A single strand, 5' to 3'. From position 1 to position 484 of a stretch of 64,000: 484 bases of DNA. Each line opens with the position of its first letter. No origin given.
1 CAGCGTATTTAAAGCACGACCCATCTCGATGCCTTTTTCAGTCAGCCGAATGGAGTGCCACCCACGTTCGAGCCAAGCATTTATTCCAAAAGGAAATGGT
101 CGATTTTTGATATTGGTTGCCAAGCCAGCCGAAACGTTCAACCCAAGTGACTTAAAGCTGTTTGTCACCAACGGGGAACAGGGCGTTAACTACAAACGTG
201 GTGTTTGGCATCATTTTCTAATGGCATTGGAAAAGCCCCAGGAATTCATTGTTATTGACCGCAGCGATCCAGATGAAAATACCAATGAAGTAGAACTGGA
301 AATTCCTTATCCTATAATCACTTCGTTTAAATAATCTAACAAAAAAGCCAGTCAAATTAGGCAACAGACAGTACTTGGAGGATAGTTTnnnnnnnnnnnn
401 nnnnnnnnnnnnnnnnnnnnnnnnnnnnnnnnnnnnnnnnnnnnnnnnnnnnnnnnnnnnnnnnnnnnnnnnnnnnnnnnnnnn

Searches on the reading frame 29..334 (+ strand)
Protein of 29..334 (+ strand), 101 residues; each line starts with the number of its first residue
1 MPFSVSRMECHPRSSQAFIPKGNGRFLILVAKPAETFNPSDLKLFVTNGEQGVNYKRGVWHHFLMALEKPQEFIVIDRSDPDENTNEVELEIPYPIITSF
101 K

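Call 7: search_protein_families(library=pfam, proteins=[window:29-334:+], max_evalue=0.01)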
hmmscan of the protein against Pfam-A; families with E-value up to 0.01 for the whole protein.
window:29-334:+ (101 aa): 1 family
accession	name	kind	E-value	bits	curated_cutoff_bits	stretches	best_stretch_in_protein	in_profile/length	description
PF04115.18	Ureidogly_lyase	-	1.9e-28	99.6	23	1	2-94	67-159/162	Ureidoglycolate lyase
